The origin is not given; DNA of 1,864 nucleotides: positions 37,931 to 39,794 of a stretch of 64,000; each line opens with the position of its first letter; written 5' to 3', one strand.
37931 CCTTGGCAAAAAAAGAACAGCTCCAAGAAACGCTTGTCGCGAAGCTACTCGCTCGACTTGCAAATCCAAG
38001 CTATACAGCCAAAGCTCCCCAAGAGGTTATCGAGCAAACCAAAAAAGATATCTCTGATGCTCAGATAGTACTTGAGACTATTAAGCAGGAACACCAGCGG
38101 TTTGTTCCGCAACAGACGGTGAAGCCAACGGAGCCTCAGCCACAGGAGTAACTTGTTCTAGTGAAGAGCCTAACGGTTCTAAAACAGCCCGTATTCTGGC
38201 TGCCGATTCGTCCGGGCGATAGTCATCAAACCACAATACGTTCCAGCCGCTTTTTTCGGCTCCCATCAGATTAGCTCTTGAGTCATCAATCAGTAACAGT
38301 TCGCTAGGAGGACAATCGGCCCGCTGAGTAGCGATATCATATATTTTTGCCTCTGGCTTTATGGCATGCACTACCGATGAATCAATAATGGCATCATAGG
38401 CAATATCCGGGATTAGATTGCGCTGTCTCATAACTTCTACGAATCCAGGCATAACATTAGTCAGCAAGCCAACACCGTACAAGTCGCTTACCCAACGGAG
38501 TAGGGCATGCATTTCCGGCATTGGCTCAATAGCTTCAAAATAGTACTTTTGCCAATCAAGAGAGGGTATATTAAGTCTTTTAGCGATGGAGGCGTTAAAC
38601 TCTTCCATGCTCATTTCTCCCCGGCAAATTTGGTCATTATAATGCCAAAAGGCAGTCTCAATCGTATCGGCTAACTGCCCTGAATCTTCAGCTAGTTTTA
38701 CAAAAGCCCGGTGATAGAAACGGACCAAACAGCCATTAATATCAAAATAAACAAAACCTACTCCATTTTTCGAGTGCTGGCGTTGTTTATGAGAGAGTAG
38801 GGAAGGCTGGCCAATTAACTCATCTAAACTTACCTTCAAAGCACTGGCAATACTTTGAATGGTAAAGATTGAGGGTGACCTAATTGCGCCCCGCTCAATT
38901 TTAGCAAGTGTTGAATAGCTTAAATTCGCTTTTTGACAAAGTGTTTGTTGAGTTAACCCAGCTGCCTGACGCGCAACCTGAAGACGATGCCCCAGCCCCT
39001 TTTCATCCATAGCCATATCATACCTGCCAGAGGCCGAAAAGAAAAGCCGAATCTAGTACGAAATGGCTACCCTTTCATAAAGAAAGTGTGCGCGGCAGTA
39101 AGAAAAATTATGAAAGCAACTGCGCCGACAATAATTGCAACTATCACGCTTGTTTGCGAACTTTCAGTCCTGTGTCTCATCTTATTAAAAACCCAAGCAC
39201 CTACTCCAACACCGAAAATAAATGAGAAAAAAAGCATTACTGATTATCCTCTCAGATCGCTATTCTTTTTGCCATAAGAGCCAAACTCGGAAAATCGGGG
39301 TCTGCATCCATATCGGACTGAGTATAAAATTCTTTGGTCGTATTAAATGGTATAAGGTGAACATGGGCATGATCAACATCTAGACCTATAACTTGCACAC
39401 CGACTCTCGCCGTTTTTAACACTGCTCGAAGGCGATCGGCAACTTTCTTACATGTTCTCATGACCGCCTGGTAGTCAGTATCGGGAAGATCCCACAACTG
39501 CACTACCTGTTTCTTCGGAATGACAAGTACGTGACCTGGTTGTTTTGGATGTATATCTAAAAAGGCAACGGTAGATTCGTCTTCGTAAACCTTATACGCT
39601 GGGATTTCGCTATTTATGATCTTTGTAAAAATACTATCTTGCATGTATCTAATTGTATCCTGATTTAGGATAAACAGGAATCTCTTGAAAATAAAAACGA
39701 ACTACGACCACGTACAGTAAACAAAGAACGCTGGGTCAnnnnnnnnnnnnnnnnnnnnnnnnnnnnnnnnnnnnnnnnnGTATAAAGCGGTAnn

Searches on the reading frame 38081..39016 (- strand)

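Call 11: search_protein_families(library=pfam, proteins=[window:38081-39016:-], max_evalue=0.01)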
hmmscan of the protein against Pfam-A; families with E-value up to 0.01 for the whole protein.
window:38081-39016:- (311 aa): 7 families
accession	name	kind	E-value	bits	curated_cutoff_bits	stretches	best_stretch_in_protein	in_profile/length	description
PF01381.28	HTH_3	-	1.8e-14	54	23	1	15-67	4-55/55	Helix-turn-helix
PF13560.12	HTH_31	-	9.6e-12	45.5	27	1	8-66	2-60/64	Helix-turn-helix domain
PF00702.32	Hydrolase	-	1.5e-08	35.7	26.4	1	90-257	5-191/191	haloacid dehalogenase-like hydrolase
PF13443.12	HTH_26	-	2.9e-07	31.1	22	1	11-68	1-58/63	Cro/C1-type HTH DNA-binding domain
PF13419.12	HAD_2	-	4.1e-07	30.7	23.8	1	134-262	46-177/178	Haloacid dehalogenase-like hydrolase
PF05026.18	DCP2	-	0.00096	19.8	28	1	96-150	6-65/83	Dcp2, box A domain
PF12844.13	HTH_19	-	0.0021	18.4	30.2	1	9-68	1-59/64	Helix-turn-helix domain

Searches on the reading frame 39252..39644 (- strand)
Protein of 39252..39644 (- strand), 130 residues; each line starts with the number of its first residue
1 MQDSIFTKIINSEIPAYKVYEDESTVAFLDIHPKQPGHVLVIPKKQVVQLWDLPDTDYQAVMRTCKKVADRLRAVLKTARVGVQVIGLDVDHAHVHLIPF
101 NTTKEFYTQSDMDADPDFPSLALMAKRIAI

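Call 11: search_protein_families(library=pfam, proteins=[window:39252-39644:-], max_evalue=0.01)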
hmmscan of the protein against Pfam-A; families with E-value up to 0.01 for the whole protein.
window:39252-39644:- (130 aa): 2 families
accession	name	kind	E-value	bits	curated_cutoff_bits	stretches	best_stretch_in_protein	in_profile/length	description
PF01230.28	HIT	-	3e-21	76.3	21.5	1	12-99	2-94/98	HIT domain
PF11969.13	DcpS_C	-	2.1e-14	54.4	24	1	5-103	3-105/114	Scavenger mRNA decapping enzyme C-term binding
